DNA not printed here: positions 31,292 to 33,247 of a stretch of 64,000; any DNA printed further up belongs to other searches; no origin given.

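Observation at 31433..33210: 1.78-kb cassette bounded by a 20-nt perfect inverted repeat, carrying one unrecognisable 551-aa ORF with a PD-(D/E)xK-like motif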

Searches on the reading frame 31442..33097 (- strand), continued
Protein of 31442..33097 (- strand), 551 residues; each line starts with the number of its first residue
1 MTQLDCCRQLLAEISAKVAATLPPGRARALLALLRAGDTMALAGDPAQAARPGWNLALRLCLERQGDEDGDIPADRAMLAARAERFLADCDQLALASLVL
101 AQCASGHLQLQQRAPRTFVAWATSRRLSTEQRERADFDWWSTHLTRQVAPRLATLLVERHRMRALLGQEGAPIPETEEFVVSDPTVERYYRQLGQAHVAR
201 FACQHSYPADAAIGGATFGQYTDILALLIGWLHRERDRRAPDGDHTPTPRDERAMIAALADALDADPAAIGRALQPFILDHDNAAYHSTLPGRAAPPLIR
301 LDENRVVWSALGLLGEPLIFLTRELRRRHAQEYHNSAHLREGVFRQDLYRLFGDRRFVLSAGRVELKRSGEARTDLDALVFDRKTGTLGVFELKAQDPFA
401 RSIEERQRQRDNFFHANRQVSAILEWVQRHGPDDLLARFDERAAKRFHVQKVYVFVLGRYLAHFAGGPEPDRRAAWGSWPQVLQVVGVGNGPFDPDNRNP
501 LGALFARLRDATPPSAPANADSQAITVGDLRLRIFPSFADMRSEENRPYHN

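Call 66: fold_search(model_id=the predicted structure, library=viral)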
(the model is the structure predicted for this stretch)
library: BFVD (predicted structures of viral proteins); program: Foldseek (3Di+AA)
matches with E <= 10: 299; with E <= 0.001: 0
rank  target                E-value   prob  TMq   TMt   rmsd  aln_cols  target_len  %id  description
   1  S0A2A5                1.8e-02  0.44  0.14  0.15  20.7       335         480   10  PD-(D/E)XK nuclease superfamily protein [Cellulophaga phage phi14:2]
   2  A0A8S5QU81            2.1e-02  0.35  0.13  0.18  20.7       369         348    9  Exodeoxyribonuclease 8 [CrAss-like virus sp. ctDAq1]
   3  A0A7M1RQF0            3.5e-02  0.87  0.14  0.21  12.4       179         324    8  Exonuclease [uncultured phage cr52_1]
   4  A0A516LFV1            5.2e-02  0.51  0.15  0.21  18.0       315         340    9  (no name in the UniProt tables at hand)
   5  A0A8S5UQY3            5.4e-02  0.41  0.15  0.20  16.3       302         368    9  Exodeoxyribonuclease 8 [Podoviridae sp. ctQyH19]
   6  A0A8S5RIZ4            6.2e-02  0.44  0.16  0.23  18.5       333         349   12  Uncharacterized protein [virus sp. ctML55]
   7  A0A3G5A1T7            7.2e-02  0.91  0.13  0.33   6.9       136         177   14  Uncharacterized protein [Gaeavirus sp.]
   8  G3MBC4                7.6e-02  0.95  0.13  0.21   7.0       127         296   12  Gp54 [Bacillus phage G]
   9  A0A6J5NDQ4            7.6e-02  0.30  0.12  0.14  15.5       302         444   10  PD-(D/E)XK nuclease superfamily [uncultured Caudovirales phage]
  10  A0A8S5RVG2            1.1e-01  0.82  0.10  0.23   8.5       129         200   14  PD-(D/E)XK nuclease superfamily protein [Siphoviridae sp. ctHip2]
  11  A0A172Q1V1            1.3e-01  0.69  0.14  0.32   9.6       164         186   12  Uncharacterized protein [Escherichia phage MX01]
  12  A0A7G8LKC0            1.5e-01  0.77  0.16  0.33  10.8       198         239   13  (no name in the UniProt tables at hand)
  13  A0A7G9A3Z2            1.5e-01  0.21  0.12  0.20  17.5       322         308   12  Uncharacterized protein [Bacteriophage sp.]
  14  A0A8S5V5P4            1.8e-01  0.33  0.12  0.18  11.8       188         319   15  PD-(D/E)XK nuclease superfamily protein [Myoviridae sp. ct4uh47]
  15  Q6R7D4                2.5e-01  0.72  0.13  0.21   8.7       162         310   13  Uncharacterized protein ORF95 [Ostreid herpesvirus 1 (isolate France)]
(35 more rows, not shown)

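Call 68: find_related_loci(query=A3, collection=viral_contigs, flank=5000)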
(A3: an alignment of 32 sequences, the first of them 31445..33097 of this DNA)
Query A3 (551 aa) in viral_contigs; peptide patterns used: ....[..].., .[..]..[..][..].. (x = any residue, [..] = any of these).
89 stretches matched a pattern, but none encodes a relative of the query by tblastn (E <= 1e-3).

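Call 69: search_dna_similar(query=window:31445-33097:-, collection=plasmids, mode=protein, max_evalue=0.001, max_rows=10)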
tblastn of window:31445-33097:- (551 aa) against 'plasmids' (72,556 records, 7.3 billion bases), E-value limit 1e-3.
Records with a match: 5; places in all: 5; records where one place covers at least 80% of the query: 0.
Best place of each record, by identity: <60% 5.
By first word of the organism name: Sinorhizobium 2; Rhizobium 2; Shinella 1.
By predicted mobility (MOB-suite, as given by PLSDB): non-mobilizable 3; conjugative 2.
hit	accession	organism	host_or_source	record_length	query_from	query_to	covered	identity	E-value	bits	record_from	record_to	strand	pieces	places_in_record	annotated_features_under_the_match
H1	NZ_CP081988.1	Shinella oryzae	cell culture,rhizosphere soil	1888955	186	537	64%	25.6%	1e-23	113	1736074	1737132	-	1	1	none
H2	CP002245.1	Sinorhizobium fredii GR64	Phaseolus vulgaris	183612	186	537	64%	25.6%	9e-23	110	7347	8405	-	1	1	hypothetical conserved protein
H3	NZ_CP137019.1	Sinorhizobium fredii GR64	Phaseolus vulgaris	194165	186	537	64%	25.6%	9e-23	110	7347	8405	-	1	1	hypothetical protein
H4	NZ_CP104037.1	Rhizobium sp. SRDI969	Pisum sativum,Cell culture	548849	294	486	35%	26.8%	5e-4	50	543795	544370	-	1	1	hypothetical protein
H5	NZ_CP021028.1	Rhizobium sp. TAL182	Phaseolus vulgaris,cell culture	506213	336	485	27%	33.8%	8e-13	79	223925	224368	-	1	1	hypothetical protein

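Call 70: search_dna_similar(query=window:31445-33097:-, collection=phages, mode=protein, max_evalue=0.001, max_rows=10)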
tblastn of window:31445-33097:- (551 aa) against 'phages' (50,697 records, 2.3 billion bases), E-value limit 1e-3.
Records with a match: 1; places in all: 1; records where one place covers at least 80% of the query: 0.
Best place of each record, by identity: <60% 1.
By first word of the organism name: Bacteriophage 1.
By host as written in the record: - 1.
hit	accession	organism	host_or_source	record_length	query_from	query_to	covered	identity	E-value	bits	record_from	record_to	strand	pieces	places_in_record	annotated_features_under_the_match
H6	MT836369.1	Bacteriophage sp.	human fecal samples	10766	186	539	64%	26.8%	8e-28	124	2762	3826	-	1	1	record has no annotation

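Call 71: get_annotated_region(hit=H3, flank=7000)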
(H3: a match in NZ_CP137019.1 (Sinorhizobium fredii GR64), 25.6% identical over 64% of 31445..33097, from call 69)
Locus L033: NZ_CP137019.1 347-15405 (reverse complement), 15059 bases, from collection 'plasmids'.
description: Sinorhizobium fredii GR64 plasmid pSfreGR64a, complete sequence
organism: Sinorhizobium fredii GR64 (NCBI taxid 882101)
taxonomy: Bacteria; Pseudomonadota; Alphaproteobacteria; Hyphomicrobiales; Rhizobiaceae; Sinorhizobium; Sinorhizobium fredii; Sinorhizobium fredii GR64
host: -; source: Phaseolus vulgaris; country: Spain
typing (MOB-suite, as given by PLSDB): conjugative; replicon rep_cluster_287; relaxase MOBQ; mating-pair formation MPF_T
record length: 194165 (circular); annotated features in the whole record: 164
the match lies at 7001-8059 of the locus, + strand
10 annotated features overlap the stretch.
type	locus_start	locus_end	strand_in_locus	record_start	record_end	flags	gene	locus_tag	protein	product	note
CDS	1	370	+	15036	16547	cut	-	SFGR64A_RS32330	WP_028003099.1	hypothetical protein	-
CDS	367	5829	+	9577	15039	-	-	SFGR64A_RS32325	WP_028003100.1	ATP-binding protein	-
CDS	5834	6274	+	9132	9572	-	vsr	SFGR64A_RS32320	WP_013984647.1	DNA mismatch endonuclease Vsr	GO:0006298 - mismatch repair [Evidence IEA]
CDS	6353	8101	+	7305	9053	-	-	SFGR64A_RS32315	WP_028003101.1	hypothetical protein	-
CDS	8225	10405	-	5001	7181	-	-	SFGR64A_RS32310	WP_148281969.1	CHAT domain-containing protein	-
CDS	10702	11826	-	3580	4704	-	-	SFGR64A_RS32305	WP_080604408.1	RHE_PE00001 family protein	-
CDS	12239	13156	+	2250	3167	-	-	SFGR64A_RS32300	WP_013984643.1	recombinase family protein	GO:0006310 - DNA recombination [Evidence IEA]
CDS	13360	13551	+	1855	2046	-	-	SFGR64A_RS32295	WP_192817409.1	hypothetical protein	-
CDS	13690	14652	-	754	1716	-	-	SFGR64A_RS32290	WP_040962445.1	hypothetical protein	-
CDS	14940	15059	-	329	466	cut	-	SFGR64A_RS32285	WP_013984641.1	hypothetical protein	-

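Call 72: get_annotated_region(hit=H1, flank=7000)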
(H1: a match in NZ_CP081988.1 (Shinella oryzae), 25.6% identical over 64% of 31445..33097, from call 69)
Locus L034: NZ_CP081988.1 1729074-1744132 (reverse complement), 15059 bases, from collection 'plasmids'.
description: Shinella oryzae strain Z-25 plasmid pZ25, complete sequence
organism: Shinella oryzae (NCBI taxid 2871820)
taxonomy: Bacteria; Pseudomonadota; Alphaproteobacteria; Hyphomicrobiales; Rhizobiaceae; Shinella; Shinella oryzae
host: -; source: cell culture,rhizosphere soil; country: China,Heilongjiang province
typing (MOB-suite, as given by PLSDB): non-mobilizable; mating-pair formation MPF_T
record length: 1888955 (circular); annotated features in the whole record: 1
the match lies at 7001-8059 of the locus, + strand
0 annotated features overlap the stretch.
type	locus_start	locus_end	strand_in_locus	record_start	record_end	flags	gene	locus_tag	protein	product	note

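Call 76: find_encoding_contigs(protein=P0008, flank=5000, max_places=2)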
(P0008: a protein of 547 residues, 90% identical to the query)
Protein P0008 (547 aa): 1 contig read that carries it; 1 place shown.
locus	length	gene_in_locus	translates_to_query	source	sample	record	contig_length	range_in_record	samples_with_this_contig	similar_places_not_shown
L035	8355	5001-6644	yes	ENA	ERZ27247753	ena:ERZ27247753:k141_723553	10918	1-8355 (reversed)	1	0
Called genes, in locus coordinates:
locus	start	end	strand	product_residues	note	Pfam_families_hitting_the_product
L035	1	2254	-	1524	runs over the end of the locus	PF18991:DUF5724, PF13569:DUF4132, PF24879:DUF7737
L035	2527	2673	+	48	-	-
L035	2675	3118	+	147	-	-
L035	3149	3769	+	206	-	PF12867:DinB_2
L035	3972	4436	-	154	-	PF01850:PIN (weak)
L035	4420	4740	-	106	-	PF04014:MazE_antitoxin (weak)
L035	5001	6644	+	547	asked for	-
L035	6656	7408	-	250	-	PF00106:adh_short, PF01370:Epimerase, PF03435:Sacchrp_dh_NADP (weak), PF08659:KR, PF13561:adh_short_C2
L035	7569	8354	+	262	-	?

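Call 77: find_encoding_contigs(protein=P0016, flank=5000, max_places=2)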
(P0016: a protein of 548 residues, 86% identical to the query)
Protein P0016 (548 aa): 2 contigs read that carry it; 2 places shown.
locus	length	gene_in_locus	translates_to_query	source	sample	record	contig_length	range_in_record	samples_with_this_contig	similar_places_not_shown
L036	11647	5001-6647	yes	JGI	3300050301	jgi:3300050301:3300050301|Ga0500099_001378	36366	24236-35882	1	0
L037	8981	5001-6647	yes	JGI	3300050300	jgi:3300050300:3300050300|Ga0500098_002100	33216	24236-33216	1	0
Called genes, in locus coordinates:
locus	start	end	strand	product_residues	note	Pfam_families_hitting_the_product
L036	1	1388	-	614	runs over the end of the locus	PF02624:YcaO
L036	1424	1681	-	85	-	-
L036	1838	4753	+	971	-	PF13191:AAA_16, PF13401:AAA_22, PF00196:GerE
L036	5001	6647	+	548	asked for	-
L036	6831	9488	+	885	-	PF02861:Clp_N, PF13191:AAA_16 (weak), PF23569:NBD_SMAX1, PF00004:AAA, PF17871:AAA_lid_9, PF07724:AAA_2, PF07728:AAA_5, PF10431:ClpB_D2-small, +9 more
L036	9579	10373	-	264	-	PF10099:RskA_C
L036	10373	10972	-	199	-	PF07638:Sigma70_ECF, PF04542:Sigma70_r2, PF08281:Sigma70_r4_2, PF04545:Sigma70_r4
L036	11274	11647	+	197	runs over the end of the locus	-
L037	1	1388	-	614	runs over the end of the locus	PF02624:YcaO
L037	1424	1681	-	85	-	-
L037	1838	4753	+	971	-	PF13191:AAA_16, PF13401:AAA_22, PF00196:GerE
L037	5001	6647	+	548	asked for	-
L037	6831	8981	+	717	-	?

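Call 78: find_encoding_contigs(protein=P0006, flank=5000, max_places=2)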
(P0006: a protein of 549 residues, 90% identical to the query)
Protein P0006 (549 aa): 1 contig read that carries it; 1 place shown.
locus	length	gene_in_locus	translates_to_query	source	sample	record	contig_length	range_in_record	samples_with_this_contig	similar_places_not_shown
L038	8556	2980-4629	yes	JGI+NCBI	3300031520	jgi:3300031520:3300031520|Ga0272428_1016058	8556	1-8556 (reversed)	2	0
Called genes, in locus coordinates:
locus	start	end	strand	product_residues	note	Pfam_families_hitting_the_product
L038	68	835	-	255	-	PF04029:2-ph_phosp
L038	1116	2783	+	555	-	-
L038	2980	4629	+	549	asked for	-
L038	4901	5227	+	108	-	PF13451:zf_Tbcl, PF23477:zf_Tbcl_2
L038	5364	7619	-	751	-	PF13491:FtsK_4TM, PF17854:FtsK_alpha, PF01580:FtsK_SpoIIIE, PF01935:DUF87 (faint), PF09397:FtsK_gamma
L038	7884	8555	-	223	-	?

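Call 88: get_annotated_region(hit=H6, flank=8000)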
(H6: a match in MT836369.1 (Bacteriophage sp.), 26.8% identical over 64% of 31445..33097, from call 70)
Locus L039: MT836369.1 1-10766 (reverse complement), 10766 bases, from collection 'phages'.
description: UNVERIFIED: Bacteriophage sp. clone scaffold_2042 genomic sequence.
organism: Bacteriophage sp. (NCBI taxid 38018)
taxonomy: Viruses
host: -; source: human fecal samples; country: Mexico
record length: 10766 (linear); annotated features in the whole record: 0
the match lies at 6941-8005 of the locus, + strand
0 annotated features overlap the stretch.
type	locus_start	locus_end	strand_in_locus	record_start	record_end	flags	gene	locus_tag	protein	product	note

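Call 91: search_protein_families(library=padloc, proteins=[L033:367-5826:+, L033:8225-10405:-, L033:10702-11826:-, L033:5834-6271:+, L036:1838-4750:+, L033:6353-8098:+], max_evalue=0.001)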
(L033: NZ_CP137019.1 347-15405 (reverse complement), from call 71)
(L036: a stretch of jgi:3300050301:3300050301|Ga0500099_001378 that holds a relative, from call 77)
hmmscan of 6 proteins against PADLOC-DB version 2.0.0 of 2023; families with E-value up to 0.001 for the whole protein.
L033:367-5826:+ (1820 aa): 9 families
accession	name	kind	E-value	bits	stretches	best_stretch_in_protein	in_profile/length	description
PDLC02682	DndH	-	7.3e-69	230.4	1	1470-1811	1335-1685/1686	DndH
PDLC02684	DndH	-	2.3e-67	225.6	1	1429-1811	1331-1715/1715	DndH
PDLC02685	DndH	-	1.1e-61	207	1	1417-1793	1288-1660/1678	DndH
PDLC02679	DndH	-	3.2e-58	195.2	1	1468-1797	1355-1694/1711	DndH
PDLC02681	DndH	-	5e-47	158.2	1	1470-1797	1280-1615/1631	DndH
PDLC02680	DndH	-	3e-38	128.8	1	1474-1794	1239-1549/1567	DndH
PDLC02683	DndH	-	3.7e-26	89.3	1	1643-1794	1222-1369/1389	DndH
PDLC04140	mad8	-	2e-12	45.3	1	1474-1741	29-238/314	mads_8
PDLC01055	HerA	-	0.00023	18.1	0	1441-1500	134-185/532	Type III coevolved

L033:8225-10405:- (726 aa): 1 family
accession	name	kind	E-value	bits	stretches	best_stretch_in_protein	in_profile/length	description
PDLC03831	BovA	-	8.5e-197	654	1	13-720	7-716/720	-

L033:10702-11826:- (374 aa): 0 families

L033:5834-6271:+ (146 aa): 1 family
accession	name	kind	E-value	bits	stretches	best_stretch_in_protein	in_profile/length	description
PDLC03397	Vsr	-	4.3e-38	128.9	1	1-126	1-125/156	Type II nicking endonuclease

L036:1838-4750:+ (971 aa): 2 families
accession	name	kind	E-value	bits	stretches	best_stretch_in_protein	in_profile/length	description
PDLC01851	CARF3--CARF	-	1.1e-05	23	1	907-949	210-252/279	-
PDLC01855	CARF3--CARF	-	3.4e-05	21.7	1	907-950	218-261/288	-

L033:6353-8098:+ (582 aa): 0 families

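Call 110: search_protein_representatives(alignment_id=A3)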
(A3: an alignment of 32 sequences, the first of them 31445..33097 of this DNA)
Query: 32 sequences, 546 profile positions. Proteins with E-value up to 0.001 (for the whole library): 632; up to 1e-10: 519; up to 1e-30: 261. The best 150 are listed.
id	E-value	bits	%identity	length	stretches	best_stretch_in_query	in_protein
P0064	7.7e-255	863.1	-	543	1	13-545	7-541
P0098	6.0e-240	813.9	-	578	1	1-542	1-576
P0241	9.3e-194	661.4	-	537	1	4-541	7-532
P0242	6.6e-183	625.6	-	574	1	2-544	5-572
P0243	1.9e-169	581.2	-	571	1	2-541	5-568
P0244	1.8e-168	578.0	-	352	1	200-544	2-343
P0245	3.8e-164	563.7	-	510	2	200-542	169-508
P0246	5.2e-164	563.3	-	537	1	1-543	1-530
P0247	3.3e-159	547.4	-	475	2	199-542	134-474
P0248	6.6e-154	529.9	-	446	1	110-541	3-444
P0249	3.1e-153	527.7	-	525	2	195-543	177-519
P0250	2.6e-150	518.0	-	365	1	253-542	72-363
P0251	1.3e-144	499.3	-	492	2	203-543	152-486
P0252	1.2e-136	472.9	-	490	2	200-535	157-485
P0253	1.8e-134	465.7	-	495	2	194-541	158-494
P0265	2.9e-95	336.4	-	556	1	6-530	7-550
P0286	1.1e-76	275.0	-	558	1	1-535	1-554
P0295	4.5e-72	259.8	-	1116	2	49-532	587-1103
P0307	2.1e-68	247.7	-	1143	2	19-538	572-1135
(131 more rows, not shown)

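Call 112: search_protein_families(library=pfam, proteins=[P0295, P0307, P0265, P0286], max_evalue=0.01)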
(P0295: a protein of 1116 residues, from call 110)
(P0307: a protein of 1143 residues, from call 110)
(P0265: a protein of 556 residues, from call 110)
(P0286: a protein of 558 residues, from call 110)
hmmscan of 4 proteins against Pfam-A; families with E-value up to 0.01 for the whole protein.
P0295 (1116 aa): 0 families

P0307 (1143 aa): 0 families

P0265 (556 aa): 0 families

P0286 (558 aa): 0 families
